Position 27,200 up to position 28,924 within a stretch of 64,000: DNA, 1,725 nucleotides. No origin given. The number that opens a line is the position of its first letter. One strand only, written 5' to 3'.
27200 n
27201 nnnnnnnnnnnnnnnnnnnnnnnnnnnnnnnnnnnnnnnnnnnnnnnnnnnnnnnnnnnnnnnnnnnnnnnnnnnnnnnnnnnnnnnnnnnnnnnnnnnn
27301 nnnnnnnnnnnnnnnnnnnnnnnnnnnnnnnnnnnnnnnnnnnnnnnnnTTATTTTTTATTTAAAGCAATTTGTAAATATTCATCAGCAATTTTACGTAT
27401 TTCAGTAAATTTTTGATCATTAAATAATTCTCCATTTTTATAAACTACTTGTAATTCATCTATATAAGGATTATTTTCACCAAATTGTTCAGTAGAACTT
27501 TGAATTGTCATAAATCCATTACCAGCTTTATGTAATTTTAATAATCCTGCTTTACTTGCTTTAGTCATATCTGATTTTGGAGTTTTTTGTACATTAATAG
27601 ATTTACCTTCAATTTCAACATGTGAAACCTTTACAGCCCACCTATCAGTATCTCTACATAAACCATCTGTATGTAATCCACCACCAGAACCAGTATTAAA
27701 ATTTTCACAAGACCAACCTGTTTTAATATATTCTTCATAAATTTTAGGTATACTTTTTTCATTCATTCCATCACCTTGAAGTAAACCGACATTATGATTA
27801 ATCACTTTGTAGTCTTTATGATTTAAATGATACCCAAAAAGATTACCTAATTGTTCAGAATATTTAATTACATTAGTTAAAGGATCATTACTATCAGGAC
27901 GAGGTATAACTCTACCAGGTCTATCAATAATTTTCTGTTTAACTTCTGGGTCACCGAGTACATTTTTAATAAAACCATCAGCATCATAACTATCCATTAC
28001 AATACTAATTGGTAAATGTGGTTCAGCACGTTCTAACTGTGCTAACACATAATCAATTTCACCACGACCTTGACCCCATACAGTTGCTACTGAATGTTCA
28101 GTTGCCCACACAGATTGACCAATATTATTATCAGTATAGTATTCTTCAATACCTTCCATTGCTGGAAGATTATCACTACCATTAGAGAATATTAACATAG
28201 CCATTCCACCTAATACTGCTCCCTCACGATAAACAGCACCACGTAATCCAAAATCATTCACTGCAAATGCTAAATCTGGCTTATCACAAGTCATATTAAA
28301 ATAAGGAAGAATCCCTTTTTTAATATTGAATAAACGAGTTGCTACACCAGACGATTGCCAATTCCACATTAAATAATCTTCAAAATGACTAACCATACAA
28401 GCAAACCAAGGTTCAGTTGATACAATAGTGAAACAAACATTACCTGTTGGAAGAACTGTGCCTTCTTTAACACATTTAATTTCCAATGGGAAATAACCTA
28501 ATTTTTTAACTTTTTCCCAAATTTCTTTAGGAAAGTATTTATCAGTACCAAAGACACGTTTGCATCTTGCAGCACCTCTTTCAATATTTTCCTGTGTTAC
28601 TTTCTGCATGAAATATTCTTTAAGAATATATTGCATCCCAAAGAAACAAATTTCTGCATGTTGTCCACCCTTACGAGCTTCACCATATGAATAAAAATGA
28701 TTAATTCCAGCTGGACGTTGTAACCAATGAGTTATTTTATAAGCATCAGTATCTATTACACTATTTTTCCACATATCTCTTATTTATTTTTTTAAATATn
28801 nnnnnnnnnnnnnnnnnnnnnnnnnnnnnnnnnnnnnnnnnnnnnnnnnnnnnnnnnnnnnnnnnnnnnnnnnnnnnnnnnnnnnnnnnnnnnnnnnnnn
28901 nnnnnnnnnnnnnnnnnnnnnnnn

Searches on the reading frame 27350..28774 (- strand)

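Call 17: search_protein_families(library=phrogs, proteins=[window:27350-28774:-], max_evalue=0.00001)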
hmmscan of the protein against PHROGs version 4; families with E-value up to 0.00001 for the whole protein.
window:27350-28774:- (474 aa): 4 families
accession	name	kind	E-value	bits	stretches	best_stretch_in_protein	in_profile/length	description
phrog_448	-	other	7.8e-118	395.5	1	3-468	13-498/500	nicotinamide phosphoribosyl transferase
phrog_16547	-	other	3.3e-35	122.8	1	5-283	10-309/315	nicotinamide phosphoribosyl transferase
phrog_15800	-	other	6e-29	102.6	1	307-465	161-320/322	nicotinamide phosphoribosyl transferase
phrog_12872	-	other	2e-18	67.4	2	308-463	381-536/547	nicotinamide phosphoribosyl transferase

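Call 18: search_protein_families(library=pfam, proteins=[window:27350-28774:-], max_evalue=0.00001)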
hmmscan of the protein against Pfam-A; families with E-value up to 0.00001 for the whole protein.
window:27350-28774:- (474 aa): 2 families
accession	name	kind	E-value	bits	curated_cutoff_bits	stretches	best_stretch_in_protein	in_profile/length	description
PF04095.22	NAPRTase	-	3.9e-23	82.9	20.8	1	170-447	1-237/239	Nicotinate phosphoribosyltransferase (NAPRTase) family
PF18127.6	NAMPT_N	-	9.5e-19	67.9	25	1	5-97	2-96/98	Nicotinamide phosphoribosyltransferase, N-terminal domain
